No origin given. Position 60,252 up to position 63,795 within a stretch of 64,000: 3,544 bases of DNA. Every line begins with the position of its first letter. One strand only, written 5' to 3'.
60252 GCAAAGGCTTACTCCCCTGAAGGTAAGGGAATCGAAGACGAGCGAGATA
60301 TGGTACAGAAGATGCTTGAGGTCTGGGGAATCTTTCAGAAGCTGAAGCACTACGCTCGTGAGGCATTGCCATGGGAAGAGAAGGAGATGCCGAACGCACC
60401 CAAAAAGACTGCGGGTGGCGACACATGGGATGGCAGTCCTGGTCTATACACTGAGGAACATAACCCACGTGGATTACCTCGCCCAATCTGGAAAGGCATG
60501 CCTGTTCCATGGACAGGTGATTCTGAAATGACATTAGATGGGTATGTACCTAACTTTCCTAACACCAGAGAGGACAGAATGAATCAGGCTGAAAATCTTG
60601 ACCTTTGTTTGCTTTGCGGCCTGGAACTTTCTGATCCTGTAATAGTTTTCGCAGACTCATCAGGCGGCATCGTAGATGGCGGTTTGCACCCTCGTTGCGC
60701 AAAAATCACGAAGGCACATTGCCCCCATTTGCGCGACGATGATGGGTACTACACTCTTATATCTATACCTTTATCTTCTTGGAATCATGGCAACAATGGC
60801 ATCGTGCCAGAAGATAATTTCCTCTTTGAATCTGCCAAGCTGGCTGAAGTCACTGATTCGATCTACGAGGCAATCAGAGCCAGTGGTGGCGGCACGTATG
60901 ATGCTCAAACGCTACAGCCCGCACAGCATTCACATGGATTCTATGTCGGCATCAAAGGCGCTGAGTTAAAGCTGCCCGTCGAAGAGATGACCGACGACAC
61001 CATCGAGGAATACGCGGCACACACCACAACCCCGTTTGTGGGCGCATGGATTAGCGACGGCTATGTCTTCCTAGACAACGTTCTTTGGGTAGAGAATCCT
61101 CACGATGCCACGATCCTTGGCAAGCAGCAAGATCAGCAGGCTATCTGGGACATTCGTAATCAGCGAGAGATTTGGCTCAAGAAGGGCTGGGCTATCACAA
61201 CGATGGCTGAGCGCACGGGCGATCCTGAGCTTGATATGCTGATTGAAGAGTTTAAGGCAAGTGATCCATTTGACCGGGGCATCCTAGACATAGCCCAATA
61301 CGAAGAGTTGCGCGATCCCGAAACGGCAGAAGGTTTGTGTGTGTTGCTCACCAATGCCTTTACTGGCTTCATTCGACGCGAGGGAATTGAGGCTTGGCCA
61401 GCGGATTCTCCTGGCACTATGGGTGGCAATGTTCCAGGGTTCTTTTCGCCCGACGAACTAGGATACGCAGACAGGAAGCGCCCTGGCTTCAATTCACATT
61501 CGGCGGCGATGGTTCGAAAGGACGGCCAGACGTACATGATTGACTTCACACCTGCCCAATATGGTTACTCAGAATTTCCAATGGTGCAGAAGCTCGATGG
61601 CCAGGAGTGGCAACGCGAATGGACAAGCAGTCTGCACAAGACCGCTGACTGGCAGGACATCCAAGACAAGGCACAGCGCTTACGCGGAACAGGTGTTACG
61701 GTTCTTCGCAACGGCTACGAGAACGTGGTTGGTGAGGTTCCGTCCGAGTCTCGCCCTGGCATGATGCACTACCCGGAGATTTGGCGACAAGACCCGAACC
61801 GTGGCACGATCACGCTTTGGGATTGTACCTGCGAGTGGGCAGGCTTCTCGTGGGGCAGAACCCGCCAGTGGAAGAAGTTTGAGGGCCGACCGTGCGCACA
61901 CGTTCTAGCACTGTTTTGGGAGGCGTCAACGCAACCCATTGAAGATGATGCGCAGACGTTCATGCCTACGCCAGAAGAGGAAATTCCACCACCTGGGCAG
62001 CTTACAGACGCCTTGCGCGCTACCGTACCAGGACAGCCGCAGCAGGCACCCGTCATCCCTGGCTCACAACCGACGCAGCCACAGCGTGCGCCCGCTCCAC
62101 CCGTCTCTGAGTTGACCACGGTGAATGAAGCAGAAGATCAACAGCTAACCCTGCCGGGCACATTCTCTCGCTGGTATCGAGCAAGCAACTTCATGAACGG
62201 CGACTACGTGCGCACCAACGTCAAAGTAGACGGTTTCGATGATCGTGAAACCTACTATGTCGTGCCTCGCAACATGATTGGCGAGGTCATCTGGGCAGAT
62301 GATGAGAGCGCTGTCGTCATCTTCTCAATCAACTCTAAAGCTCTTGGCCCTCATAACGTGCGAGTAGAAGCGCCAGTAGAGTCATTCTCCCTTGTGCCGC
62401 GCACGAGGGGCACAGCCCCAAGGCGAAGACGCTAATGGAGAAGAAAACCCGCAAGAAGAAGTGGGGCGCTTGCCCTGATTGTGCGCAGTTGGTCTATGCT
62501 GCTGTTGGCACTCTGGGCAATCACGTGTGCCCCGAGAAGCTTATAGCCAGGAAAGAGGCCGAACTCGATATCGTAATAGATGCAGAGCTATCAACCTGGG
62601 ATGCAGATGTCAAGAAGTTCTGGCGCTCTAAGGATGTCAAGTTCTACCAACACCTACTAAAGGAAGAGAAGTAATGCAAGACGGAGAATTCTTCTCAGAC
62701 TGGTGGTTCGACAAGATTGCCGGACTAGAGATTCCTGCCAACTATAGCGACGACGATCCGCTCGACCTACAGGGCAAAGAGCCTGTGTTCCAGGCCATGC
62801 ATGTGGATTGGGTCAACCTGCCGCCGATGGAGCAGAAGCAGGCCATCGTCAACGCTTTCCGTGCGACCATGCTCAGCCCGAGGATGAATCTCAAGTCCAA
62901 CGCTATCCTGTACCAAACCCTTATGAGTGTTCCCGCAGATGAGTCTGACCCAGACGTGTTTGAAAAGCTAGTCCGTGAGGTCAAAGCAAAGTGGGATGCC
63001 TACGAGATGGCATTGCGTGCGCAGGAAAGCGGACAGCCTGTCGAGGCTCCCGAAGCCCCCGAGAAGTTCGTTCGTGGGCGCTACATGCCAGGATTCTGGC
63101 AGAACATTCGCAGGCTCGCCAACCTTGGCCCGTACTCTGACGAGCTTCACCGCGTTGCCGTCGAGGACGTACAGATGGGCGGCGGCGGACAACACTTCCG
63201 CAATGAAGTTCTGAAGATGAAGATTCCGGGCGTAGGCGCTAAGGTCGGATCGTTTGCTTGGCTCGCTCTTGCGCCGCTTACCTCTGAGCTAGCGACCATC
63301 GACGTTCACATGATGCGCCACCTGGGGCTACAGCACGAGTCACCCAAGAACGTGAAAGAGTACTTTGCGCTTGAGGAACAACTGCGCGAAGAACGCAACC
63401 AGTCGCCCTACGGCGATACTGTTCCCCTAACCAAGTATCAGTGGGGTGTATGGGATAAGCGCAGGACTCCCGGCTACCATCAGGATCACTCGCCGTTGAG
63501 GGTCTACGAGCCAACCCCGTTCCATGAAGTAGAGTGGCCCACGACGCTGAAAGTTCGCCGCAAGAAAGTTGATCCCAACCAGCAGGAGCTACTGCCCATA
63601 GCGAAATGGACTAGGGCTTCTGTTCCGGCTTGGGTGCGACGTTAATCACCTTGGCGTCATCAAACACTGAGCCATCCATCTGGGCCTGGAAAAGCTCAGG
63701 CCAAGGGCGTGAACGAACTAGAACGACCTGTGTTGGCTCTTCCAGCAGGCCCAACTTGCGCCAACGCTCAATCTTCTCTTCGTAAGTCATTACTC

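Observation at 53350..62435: Three consecutive large proteins each with a Pol-beta nucleotidyltransferase motif, two with Tpt1/KptA-like N-domains: putative RNA-end repair / anti-defence cluster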

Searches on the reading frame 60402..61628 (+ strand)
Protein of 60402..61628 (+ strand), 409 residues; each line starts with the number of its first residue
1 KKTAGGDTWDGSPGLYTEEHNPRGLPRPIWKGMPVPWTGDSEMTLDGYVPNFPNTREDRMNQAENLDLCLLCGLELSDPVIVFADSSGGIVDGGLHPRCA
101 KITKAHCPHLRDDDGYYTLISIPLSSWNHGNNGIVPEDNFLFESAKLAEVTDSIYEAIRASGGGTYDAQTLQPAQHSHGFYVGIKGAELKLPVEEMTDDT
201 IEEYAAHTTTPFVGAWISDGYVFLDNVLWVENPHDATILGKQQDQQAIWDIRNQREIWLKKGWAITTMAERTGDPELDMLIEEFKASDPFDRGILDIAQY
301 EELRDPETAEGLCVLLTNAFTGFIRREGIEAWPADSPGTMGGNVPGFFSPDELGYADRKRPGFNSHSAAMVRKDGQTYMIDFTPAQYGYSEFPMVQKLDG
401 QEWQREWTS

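Call 95: search_solved_structures(query=window:60402-61628:+, max_evalue=10, show_alignments=2)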
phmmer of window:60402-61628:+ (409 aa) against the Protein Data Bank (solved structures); distinct sequences matched with E-value up to 10: 2.
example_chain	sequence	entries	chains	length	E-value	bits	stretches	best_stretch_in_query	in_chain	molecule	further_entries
8qaf_A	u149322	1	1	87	0.54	12.4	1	244-285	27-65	sc-apCC-8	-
2y8n_B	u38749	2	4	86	1.6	10.8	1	308-355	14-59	4-HYDROXYPHENYLACETATE DECARBOXYLASE SMALL SUBUNIT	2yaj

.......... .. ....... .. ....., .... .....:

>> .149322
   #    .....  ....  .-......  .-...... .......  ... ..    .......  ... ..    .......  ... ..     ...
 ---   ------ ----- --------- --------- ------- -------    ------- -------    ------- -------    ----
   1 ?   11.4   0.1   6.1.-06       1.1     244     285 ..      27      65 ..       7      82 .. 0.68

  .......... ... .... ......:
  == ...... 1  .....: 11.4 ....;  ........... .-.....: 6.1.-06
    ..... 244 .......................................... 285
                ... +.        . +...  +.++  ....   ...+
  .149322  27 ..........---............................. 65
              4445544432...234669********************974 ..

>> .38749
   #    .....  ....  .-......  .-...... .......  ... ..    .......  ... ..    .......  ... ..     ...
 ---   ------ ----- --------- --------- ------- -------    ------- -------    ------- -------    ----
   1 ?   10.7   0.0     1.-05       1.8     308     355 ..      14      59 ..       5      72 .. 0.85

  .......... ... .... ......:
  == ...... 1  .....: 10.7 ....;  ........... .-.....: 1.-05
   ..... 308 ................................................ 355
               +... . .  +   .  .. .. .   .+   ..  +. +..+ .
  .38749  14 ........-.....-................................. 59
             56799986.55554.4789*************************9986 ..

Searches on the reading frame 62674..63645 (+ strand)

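Call 3: search_protein_families(library=pfam, proteins=[window:62674-63645:+], max_evalue=0.1)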
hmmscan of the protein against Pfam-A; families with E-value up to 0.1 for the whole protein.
window:62674-63645:+ (323 aa): 0 families

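Call 4: search_protein_families(library=phrogs, proteins=[window:62674-63645:+], max_evalue=0.01)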
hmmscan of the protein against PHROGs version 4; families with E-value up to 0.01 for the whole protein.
window:62674-63645:+ (323 aa): 1 family
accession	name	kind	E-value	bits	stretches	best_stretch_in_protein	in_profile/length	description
phrog_27974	-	head and packaging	0.0025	18.2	1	26-71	32-78/239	portal protein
